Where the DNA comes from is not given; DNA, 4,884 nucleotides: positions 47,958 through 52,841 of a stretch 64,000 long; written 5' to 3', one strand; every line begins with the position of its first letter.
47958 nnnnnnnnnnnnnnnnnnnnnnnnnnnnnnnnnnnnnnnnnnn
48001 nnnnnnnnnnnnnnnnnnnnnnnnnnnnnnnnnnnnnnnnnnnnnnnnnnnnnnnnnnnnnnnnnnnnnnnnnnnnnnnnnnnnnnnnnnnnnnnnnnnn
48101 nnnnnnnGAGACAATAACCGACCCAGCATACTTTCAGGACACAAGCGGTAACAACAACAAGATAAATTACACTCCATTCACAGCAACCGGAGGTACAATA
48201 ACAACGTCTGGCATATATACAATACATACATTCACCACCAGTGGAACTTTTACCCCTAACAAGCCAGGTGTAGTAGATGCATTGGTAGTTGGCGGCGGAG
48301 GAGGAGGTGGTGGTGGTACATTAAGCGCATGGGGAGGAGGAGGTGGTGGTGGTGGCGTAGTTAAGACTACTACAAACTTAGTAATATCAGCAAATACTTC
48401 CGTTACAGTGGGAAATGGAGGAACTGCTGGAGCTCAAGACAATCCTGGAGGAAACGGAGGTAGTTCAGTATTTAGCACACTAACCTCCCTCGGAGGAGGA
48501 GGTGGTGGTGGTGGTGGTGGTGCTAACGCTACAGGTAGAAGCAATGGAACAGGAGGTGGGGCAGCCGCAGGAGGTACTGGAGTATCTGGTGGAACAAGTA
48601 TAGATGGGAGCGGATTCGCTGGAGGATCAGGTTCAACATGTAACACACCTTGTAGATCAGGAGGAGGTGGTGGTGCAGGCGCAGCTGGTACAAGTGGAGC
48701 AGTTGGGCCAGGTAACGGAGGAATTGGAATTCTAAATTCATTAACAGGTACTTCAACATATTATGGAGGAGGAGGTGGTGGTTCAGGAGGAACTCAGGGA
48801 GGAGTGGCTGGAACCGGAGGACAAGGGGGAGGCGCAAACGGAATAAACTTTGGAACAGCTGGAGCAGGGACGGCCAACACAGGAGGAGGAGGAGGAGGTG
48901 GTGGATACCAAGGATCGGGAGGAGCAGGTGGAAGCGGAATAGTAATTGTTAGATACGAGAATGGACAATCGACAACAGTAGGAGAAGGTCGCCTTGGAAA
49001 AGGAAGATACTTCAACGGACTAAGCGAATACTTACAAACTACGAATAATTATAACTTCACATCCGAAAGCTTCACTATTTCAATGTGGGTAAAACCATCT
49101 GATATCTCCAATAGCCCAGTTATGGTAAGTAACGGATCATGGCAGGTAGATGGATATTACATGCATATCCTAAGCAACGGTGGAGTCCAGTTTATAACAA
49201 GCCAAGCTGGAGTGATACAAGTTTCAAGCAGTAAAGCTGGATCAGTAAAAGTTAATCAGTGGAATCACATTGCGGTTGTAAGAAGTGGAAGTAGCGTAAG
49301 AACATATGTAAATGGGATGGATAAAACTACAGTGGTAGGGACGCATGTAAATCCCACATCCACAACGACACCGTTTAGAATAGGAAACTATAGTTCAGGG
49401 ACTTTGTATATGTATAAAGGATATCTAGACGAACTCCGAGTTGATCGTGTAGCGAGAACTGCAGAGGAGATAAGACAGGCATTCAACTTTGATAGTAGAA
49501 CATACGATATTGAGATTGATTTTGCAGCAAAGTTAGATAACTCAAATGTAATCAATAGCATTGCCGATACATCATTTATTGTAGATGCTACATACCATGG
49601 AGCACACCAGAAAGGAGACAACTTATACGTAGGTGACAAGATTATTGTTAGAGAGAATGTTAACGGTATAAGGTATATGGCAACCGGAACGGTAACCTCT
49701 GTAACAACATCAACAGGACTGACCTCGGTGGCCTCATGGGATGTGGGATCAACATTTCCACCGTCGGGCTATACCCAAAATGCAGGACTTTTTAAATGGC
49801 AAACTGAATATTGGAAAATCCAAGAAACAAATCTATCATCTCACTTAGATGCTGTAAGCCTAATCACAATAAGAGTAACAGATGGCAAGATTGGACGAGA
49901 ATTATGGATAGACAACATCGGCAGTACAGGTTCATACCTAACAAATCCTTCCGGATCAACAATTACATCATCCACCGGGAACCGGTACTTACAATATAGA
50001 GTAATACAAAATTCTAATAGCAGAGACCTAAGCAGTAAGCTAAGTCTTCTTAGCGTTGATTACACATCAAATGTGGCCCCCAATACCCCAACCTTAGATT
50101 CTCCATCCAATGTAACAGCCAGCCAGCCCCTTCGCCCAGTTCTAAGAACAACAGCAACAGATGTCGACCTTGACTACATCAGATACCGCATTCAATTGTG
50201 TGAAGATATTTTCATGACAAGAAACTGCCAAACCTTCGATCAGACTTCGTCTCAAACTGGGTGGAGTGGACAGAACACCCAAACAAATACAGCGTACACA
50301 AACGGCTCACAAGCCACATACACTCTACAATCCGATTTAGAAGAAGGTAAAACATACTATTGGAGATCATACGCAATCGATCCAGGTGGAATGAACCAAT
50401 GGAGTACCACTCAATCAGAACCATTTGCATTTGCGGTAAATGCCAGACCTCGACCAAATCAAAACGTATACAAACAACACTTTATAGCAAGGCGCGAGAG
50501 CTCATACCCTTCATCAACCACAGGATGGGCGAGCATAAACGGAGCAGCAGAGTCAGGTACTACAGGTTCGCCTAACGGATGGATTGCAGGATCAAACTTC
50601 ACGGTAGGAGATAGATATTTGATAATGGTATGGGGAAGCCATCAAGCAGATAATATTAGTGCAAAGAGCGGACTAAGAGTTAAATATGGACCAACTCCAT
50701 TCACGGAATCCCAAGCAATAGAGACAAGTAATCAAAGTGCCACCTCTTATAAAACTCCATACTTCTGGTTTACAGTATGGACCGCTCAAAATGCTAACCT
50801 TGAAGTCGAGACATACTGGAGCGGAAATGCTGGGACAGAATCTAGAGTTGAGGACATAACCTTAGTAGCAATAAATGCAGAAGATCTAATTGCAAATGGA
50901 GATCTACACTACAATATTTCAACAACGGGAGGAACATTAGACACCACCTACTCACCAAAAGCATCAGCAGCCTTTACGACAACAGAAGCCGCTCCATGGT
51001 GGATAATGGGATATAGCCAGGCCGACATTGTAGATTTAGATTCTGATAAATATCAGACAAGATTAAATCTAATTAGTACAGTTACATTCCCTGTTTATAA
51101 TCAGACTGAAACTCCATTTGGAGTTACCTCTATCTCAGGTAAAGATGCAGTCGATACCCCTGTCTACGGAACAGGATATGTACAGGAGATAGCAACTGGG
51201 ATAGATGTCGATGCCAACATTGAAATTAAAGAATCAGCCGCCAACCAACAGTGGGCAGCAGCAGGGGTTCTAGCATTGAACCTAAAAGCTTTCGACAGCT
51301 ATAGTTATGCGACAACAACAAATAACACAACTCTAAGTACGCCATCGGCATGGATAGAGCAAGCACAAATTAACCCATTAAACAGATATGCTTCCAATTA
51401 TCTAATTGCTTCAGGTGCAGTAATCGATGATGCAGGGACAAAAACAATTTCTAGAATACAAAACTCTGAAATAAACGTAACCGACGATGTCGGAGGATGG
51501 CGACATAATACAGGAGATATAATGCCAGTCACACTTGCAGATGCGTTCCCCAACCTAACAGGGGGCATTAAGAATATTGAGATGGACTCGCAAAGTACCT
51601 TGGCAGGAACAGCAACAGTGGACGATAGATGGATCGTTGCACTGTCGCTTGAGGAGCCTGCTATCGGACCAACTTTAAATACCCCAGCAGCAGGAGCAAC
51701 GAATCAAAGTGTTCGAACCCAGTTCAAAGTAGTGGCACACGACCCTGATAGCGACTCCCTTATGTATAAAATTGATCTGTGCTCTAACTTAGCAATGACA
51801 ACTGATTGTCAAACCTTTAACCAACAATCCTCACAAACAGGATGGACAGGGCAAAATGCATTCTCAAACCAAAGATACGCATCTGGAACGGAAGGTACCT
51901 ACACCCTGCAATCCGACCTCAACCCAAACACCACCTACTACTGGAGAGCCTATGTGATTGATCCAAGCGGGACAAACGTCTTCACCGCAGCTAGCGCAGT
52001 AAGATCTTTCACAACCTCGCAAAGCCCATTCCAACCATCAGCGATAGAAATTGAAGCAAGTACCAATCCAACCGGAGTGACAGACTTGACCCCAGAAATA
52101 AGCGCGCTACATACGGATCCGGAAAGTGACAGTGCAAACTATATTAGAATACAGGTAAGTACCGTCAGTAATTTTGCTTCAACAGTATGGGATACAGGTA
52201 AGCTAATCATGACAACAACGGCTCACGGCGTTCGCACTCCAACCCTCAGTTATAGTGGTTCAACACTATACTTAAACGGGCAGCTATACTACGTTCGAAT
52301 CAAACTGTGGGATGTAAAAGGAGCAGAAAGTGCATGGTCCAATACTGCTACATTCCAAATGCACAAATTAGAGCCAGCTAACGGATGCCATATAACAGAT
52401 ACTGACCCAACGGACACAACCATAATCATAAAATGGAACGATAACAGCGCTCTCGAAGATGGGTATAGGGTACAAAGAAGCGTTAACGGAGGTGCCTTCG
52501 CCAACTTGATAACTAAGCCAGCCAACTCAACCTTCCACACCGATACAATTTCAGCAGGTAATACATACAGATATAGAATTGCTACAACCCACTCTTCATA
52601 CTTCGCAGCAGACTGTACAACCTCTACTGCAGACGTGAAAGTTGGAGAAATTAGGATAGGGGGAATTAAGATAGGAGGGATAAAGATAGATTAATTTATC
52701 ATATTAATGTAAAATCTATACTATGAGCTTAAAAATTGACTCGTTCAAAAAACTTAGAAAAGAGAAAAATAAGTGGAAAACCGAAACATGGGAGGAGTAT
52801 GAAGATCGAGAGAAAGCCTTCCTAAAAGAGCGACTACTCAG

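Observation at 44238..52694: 8.5 kb gene for a 2818-aa surface protein with five LamG lectin-like modules, a poly-Gly domain and duplicated FN3-like modules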

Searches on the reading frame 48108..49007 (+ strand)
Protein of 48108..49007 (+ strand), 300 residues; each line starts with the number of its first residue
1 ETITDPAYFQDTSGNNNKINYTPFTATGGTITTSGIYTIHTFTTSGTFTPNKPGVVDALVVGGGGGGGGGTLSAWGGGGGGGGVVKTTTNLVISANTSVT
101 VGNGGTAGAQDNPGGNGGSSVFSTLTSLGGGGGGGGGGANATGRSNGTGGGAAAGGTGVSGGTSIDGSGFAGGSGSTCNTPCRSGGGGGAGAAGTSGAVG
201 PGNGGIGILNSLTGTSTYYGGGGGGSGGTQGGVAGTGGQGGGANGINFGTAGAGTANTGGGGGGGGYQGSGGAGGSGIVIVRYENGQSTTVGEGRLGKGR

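Call 7: search_protein_families(library=pfam, proteins=[window:48108-49007:+], max_evalue=0.05)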
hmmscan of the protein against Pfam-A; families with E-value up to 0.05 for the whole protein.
window:48108-49007:+ (300 aa): 1 family
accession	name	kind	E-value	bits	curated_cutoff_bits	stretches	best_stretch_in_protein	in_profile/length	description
PF21722.4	Gly_rich_2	-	2.9e-24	86.8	24.3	1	43-284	1-226/226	Glycine-rich domain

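Call 40: predict_structure(alignment_id=A1)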
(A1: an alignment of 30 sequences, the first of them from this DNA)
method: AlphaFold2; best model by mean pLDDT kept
length: 276 residues; sequences in the alignment: 30
mean_pLDDT: 92.6   pTM: 0.91
mean pLDDT of the five models: 92.6, 92.0, 91.9, 91.9, 91.8
residues with pLDDT >= 90: 222; 70-90: 41; 50-70: 9; < 50: 4
segments of 3 or more residues with pLDDT < 50: 273-276
pLDDT, mean of each block of 10 residues (from residue 1): 90 97 98 95 98 94 96 94 98 97 97 91 89 83 83 90 91 95 96 95 94 91 97 98 97 98 86 47
secondary structure, 60 per line:
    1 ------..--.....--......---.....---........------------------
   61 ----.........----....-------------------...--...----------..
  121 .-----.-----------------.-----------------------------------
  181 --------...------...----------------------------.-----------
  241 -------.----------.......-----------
elements in order: E11-15 E18-23 E27-31 E35-42 E65-73 E78-81 E101-103 E106-108 E189-191 E198-200 E259-265

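Call 43: fold_search(model_id=the predicted structure, library=pdb)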
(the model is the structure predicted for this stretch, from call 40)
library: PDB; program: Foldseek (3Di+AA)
matches with E <= 10: 63; with E <= 0.001: 3
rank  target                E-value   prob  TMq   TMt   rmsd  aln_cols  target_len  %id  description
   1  9d93_Qb               1.6e-05  1.00  0.43  0.50  12.0       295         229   23  Mycobacteriophage Bxb1 tail tip - Composite map and model (released 2024-09-25)
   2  7ypx_A                3.9e-05  1.00  0.44  0.47   6.8       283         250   23  Cyanophage Pam3 fiber (released 2022-11-09)
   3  7yfw_a                8.1e-04  1.00  0.41  0.41   9.3       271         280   25  Cyanophage Pam3 fiber (released 2023-01-18)
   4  9d93_Pa               6.6e-02  0.89  0.35  0.18   7.8       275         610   17  Mycobacteriophage Bxb1 tail tip - Composite map and model (released 2024-09-25)
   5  7lir_B                1.6e-01  0.38  0.20  0.17   7.0       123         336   15  Structure of the invertebrate ALK GRD (released 2021-11-24)
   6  7lir_A                1.6e-01  0.33  0.20  0.16   8.0       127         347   16  Structure of the invertebrate ALK GRD (released 2021-11-24)
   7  8aa2_E                1.8e-01  0.06  0.10  0.07  17.2       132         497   10  Inactive levan utilisation machinery (utilisome) in the presence of levan fructo-oligosaccharides DP 15-25 (released 2023-06-07)
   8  7nx0_B                1.9e-01  0.12  0.22  0.20  17.1       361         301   16  LTK:ALKAL1 complex stabilized by a Nanobody (released 2021-10-27)
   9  9g5i_B                3.5e-01  0.10  0.23  0.19  16.5       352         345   16  Cryo-EM structure of a 2:1 ALK:ALKAL2 complex obtained after re-processing of EMPIAR-10930 data (released 2025-03-12)
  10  7nx0_C                3.5e-01  0.08  0.22  0.20  17.2       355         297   15  LTK:ALKAL1 complex stabilized by a Nanobody (released 2021-10-27)
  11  7nx1                  4.7e-01  0.07  0.20  0.20  17.0       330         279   16  TG domain of LTK (released 2021-10-27)
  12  7mzy_A                5.2e-01  0.09  0.23  0.20  14.9       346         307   16  Anaplastic lymphoma kinase (ALK) extracellular fragment of ligand binding region 673-986 (released 2021-11-24)
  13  4b1m_A                5.8e-01  0.06  0.11  0.16  17.2       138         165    7  CARBOHYDRATE BINDING MODULE CBM66 FROM BACILLUS SUBTILIS (released 2012-12-12)
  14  9g5i_A                8.7e-01  0.07  0.23  0.20  16.1       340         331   17  Cryo-EM structure of a 2:1 ALK:ALKAL2 complex obtained after re-processing of EMPIAR-10930 data (released 2025-03-12)
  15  6r3r                  9.1e-01  0.01  0.08  0.05  18.3       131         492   10  First crystal structure of endo-levanase BT1760 from Bacteroides thetaiotaomicron (released 2019-06-19)
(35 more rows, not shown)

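Call 44: search_solved_structures(query=A1, max_evalue=1)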
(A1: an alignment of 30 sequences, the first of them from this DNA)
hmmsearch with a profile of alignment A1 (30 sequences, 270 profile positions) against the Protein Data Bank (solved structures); distinct sequences matched with E-value up to 1: 2.
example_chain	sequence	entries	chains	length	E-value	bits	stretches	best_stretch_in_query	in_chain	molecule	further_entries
7yfw_a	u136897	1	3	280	0.0061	19.3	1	143-260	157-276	Pam3 fiber proreins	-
7ypx_A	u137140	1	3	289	0.0072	19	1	143-260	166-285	Pam3 tail fiber proreins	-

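Call 96: find_related_loci(query=A1, collection=viral_contigs, flank=8000)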
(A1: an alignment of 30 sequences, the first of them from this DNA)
Query A1 (276 aa) in viral_contigs; peptide patterns used: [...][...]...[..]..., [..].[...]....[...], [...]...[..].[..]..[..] (x = any residue, [..] = any of these).
600 stretches matched a pattern (row limit reached: there are more); 25 encode a relative of the query (tblastn E <= 1e-3); 25 distinct loci.
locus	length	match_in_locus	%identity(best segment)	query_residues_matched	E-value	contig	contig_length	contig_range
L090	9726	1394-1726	51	5-113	4e-13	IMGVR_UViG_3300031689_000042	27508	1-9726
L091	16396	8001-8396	43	5-110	5e-10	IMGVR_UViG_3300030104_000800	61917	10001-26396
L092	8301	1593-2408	44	7-264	2e-9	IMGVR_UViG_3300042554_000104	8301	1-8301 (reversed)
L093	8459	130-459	55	7-108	2e-9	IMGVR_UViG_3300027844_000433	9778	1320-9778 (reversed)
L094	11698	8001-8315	57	6-109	3e-9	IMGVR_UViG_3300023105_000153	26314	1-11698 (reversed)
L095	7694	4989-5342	48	7-123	5e-8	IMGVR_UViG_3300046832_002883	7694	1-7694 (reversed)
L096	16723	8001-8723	37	5-264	6e-7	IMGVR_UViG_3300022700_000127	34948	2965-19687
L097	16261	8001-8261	55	5-88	2e-7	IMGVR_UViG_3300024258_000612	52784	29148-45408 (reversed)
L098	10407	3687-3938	49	182-265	2e-7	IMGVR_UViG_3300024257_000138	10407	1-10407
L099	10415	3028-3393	41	5-108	4e-7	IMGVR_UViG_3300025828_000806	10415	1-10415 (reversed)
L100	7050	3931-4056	62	7-42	3e-6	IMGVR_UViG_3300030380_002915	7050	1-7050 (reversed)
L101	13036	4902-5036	60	4-45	3e-6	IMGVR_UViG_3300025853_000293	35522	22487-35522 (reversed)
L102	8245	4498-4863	42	6-115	9e-6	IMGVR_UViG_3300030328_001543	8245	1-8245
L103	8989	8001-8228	51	192-264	1e-5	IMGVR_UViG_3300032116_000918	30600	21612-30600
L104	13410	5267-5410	56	4-45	9e-6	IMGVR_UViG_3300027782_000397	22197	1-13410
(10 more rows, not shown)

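Call 99: search_protein_families(library=phrogs, proteins=[L096:297-3974:+, L096:3991-4560:+, L096:5024-7006:+, L096:7008-8732:+, L096:9308-10576:+, L091:652-5232:+, L091:5251-6132:+, L091:6838-7920:+, L091:7935-8918:+, L091:10250-12181:+], max_evalue=0.00001)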
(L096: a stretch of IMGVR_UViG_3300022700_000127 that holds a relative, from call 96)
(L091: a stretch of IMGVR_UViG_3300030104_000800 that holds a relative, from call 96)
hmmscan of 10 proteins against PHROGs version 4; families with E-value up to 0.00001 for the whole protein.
L096:297-3974:+ (1225 aa): 2 families
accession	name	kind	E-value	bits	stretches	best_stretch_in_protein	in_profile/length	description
phrog_2295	-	unknown function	5.5e-12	46.1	1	2-208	599-816/1183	-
phrog_4971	-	tail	2.6e-07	31.3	0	950-1017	194-264/283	major tail protein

L096:3991-4560:+ (189 aa): 0 families

L096:5024-7006:+ (660 aa): 1 family
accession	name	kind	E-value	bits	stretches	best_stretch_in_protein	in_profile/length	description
phrog_34297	-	unknown function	1.4e-09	38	1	248-355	126-234/484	-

L096:7008-8732:+ (574 aa): 11 families
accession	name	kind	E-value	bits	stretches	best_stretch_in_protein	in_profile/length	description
phrog_215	-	head and packaging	4.8e-27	96.2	1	243-342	220-318/491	structural protein with Ig domain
phrog_2295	-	unknown function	5.7e-27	95.7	1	184-574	432-848/1183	-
phrog_341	-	tail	3e-18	67.4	1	244-329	65-149/154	major tail protein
phrog_10059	-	unknown function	1e-13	51.8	1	236-367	174-302/345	-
phrog_3575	-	tail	6.4e-12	46.1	1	224-328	356-459/461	major tail protein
phrog_41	-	tail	5.7e-11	43.5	1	243-327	157-242/245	major tail protein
phrog_28902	-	tail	7.6e-11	41.9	1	244-332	287-374/709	major tail protein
phrog_1280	-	other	9.2e-10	39.5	1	245-322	164-239/248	Ig domain containing protein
phrog_885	-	tail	5.1e-09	36.6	1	256-327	216-285/338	major tail protein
phrog_853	-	tail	1.5e-07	31.8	1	244-321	162-240/254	major tail protein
phrog_35892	-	unknown function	3.6e-07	29.2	1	243-386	725-858/1181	-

L096:9308-10576:+ (422 aa): 3 families
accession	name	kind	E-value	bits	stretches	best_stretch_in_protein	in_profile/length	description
phrog_11226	-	head and packaging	2.2e-29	103.7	1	77-408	42-381/388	portal protein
phrog_33693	-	head and packaging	1.9e-18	67.2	1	64-416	28-365/560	portal protein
phrog_68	-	head and packaging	1.2e-06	28.5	1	232-388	173-327/344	portal protein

L091:652-5232:+ (1526 aa): 4 families
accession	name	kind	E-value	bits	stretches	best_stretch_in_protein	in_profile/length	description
phrog_23837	-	head and packaging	6.2e-239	795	8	1210-1514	195-500/507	virion structural protein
phrog_4636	-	tail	1.3e-189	633.2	14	1342-1525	553-753/763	tail spike protein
phrog_6002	-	head and packaging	5e-162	542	13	426-536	701-811/1183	virion structural protein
phrog_9624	-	unknown function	5e-06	26.6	0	479-639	245-397/411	-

L091:5251-6132:+ (293 aa): 0 families

L091:6838-7920:+ (360 aa): 2 families
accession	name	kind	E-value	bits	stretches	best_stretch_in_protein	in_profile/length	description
phrog_31104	-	unknown function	3.2e-39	136.1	1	1-164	1-175/365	-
phrog_5906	-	unknown function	2.8e-27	96.9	1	235-359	69-195/197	-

L091:7935-8918:+ (327 aa): 1 family
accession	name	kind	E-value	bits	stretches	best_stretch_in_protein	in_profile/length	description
phrog_2295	-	unknown function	3.1e-51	176.1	1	20-326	563-848/1183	-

L091:10250-12181:+ (643 aa): 1 family
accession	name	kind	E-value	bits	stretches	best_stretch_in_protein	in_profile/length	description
phrog_3287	-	head and packaging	3.4e-86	291.1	1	1-643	4-524/524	virion structural protein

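Call 100: search_protein_families(library=phrogs, proteins=[window:48165-48992:+], max_evalue=0.001)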
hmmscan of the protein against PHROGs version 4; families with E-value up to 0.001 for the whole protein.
window:48165-48992:+ (276 aa): 2 families
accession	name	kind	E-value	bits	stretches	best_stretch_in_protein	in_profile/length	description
phrog_2295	-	unknown function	2.3e-44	153.3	1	7-272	565-854/1183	-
phrog_863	-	tail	5.2e-05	23.4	1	12-222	391-595/690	tail fiber assembly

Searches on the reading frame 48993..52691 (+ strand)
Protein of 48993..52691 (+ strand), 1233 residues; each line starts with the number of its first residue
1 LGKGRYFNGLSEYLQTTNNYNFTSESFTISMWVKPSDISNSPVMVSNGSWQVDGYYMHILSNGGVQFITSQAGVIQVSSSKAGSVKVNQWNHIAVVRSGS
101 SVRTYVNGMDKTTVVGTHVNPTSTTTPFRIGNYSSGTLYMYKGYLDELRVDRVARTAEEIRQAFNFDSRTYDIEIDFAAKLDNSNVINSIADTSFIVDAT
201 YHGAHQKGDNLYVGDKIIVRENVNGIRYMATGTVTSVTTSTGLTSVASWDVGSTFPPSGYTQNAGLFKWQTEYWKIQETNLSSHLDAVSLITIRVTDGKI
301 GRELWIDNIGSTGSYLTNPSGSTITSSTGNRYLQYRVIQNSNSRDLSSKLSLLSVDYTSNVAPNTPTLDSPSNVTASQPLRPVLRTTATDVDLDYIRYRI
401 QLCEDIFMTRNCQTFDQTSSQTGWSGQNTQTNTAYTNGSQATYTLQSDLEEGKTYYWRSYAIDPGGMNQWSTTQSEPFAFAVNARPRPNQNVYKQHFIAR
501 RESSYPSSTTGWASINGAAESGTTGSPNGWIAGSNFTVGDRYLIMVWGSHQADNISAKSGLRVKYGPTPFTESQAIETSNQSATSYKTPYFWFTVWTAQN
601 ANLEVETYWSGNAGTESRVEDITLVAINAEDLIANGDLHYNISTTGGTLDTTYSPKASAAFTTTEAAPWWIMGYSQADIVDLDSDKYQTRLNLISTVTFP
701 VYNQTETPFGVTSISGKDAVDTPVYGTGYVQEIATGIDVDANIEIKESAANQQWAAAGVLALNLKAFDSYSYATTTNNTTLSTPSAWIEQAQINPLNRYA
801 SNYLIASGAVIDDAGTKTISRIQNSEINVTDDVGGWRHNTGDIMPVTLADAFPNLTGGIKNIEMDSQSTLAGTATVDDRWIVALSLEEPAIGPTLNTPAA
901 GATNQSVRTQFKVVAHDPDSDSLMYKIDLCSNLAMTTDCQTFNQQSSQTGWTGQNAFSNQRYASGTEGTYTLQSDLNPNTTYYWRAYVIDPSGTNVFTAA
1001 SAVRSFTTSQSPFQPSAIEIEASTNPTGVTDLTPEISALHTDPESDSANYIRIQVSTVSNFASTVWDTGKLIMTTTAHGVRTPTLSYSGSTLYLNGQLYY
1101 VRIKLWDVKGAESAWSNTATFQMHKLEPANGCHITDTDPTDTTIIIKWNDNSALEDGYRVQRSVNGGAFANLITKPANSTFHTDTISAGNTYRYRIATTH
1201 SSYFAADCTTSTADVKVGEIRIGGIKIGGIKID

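Call 100: search_protein_families(library=phrogs, proteins=[window:48993-52691:+], max_evalue=0.001)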
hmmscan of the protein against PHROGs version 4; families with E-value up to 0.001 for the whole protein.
window:48993-52691:+ (1233 aa): 3 families
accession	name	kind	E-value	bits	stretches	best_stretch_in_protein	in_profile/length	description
phrog_3545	-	unknown function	4.4e-17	62.4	1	14-164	806-969/1115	-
phrog_38322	-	unknown function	1.2e-08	35.3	1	16-159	346-495/506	-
phrog_14220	-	unknown function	0.00051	20.2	0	84-167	106-183/401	-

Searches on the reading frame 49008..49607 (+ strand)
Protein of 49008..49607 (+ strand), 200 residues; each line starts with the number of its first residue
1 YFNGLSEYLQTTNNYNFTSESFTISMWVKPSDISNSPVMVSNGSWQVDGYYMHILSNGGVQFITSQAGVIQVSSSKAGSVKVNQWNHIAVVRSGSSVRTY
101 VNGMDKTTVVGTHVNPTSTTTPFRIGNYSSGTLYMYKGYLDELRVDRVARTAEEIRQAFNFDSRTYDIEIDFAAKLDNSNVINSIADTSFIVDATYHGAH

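Call 7: search_protein_families(library=pfam, proteins=[window:49008-49607:+], max_evalue=0.05)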
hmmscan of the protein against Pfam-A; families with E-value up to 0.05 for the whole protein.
window:49008-49607:+ (200 aa): 6 families
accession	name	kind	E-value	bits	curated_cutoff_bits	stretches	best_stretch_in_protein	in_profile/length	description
PF13385.13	Laminin_G_3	-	1.7e-28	100.1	27.6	1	6-155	4-150/151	Concanavalin A-like lectin/glucanases superfamily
PF06439.18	3keto-disac_hyd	-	8.3e-06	26.4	26.8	1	19-111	53-153/187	3-keto-disaccharide hydrolase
PF02210.31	Laminin_G_2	-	2e-05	25.5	22.9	1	39-146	10-124/126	Laminin G domain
PF00054.30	Laminin_G_1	-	0.016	15.8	24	1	39-110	10-78/131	Laminin G domain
PF15031.11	DUF4528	-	0.018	15.4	27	1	5-64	8-61/126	Domain of unknown function (DUF4528)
PF20407.5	DUF1583_N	-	0.043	14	22.9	0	74-119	80-122/150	Domain of unknown function (DUF1583_N)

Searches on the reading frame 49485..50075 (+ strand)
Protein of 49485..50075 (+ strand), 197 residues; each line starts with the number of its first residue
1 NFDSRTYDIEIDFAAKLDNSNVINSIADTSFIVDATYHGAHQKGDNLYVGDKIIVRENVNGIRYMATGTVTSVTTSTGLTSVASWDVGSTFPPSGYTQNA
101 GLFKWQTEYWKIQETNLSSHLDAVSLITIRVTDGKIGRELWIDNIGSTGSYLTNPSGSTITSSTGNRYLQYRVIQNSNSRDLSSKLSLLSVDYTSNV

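Call 71: search_solved_structures(query=A4, max_evalue=1)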
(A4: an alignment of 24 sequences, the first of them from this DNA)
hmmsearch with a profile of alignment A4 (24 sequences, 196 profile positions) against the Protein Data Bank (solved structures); distinct sequences matched with E-value up to 1: 3.
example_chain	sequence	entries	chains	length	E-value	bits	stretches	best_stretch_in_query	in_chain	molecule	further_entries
5myj_AE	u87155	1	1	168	0.28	14.3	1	41-92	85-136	30S ribosomal protein S5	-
9hig_E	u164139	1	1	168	0.47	13.5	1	39-92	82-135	Small ribosomal subunit protein uS5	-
9h90_e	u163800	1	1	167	0.97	12.5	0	46-92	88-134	30S ribosomal protein S5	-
